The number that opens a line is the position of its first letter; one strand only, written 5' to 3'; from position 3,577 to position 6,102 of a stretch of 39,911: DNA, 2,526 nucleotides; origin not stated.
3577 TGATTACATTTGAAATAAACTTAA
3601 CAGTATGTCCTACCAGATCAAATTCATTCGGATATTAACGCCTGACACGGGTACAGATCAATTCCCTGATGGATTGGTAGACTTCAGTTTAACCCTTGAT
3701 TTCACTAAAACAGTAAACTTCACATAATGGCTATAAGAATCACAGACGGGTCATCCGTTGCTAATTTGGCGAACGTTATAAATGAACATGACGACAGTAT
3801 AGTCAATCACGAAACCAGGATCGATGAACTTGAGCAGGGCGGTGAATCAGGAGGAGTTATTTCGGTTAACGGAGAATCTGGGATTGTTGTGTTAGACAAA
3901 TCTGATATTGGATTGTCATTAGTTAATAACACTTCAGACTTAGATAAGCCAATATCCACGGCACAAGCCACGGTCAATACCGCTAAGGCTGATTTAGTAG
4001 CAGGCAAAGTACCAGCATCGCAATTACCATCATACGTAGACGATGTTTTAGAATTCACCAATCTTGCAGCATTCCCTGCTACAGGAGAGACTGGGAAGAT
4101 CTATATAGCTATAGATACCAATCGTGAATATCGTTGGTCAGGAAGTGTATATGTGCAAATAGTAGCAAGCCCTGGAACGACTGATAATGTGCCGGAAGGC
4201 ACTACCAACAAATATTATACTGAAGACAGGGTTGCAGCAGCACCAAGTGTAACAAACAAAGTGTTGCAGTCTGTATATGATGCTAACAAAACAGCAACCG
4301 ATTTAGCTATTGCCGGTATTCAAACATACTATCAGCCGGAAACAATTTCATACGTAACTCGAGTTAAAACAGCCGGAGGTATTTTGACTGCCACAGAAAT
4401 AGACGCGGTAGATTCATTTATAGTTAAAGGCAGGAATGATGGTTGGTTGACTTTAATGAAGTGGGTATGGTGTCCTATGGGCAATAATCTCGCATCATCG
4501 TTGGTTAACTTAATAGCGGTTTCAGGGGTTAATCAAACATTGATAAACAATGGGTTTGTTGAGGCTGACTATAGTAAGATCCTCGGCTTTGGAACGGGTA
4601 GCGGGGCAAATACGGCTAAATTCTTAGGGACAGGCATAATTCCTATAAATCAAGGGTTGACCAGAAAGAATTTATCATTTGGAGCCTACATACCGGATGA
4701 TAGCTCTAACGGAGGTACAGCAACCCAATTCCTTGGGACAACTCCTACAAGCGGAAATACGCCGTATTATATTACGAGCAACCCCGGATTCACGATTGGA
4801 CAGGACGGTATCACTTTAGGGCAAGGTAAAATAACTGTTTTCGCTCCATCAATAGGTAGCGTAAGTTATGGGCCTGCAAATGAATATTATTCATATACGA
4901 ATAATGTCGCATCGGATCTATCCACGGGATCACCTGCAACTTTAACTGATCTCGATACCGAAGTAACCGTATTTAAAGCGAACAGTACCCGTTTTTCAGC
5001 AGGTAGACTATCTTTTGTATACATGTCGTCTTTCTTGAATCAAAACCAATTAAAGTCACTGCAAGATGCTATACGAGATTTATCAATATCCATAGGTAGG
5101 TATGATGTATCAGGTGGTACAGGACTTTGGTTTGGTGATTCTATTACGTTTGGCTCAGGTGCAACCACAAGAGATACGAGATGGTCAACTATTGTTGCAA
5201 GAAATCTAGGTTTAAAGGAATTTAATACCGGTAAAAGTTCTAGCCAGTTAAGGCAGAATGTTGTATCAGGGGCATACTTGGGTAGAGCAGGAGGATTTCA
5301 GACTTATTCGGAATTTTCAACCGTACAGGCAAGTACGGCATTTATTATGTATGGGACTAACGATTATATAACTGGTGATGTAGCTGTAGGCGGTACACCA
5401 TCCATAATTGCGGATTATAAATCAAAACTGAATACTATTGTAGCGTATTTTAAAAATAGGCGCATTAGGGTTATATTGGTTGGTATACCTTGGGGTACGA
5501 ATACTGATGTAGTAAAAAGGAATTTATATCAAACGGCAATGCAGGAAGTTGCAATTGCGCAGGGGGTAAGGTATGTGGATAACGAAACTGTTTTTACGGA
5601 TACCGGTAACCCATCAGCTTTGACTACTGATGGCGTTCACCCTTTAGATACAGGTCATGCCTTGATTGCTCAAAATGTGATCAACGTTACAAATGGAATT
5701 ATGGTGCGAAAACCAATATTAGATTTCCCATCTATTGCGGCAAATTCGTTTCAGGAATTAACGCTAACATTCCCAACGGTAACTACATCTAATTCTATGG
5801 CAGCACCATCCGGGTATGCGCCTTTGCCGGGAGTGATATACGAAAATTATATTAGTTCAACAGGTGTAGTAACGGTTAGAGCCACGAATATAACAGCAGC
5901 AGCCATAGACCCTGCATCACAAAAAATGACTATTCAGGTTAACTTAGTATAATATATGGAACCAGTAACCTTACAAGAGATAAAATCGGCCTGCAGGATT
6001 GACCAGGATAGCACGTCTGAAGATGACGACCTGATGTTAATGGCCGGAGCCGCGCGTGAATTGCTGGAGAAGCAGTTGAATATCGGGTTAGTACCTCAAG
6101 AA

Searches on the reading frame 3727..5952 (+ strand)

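Call 49: search_protein_families(library=pfam, proteins=[window:3727-5952:+], max_evalue=0.01)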
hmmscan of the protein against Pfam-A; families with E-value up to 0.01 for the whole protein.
window:3727-5952:+ (741 aa): 3 families
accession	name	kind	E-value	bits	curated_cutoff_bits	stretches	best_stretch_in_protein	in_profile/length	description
PF13472.12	Lipase_GDSL_2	-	3.4e-18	67.2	32.9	1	469-646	2-178/178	GDSL-like Lipase/Acylhydrolase family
PF00657.28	Lipase_GDSL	-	2.9e-11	44.3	23.6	1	469-650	4-207/208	GDSL-like Lipase/Acylhydrolase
PF04311.20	DUF459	-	1.8e-07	31.2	27.2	1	531-649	56-192/197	Protein of unknown function (DUF459)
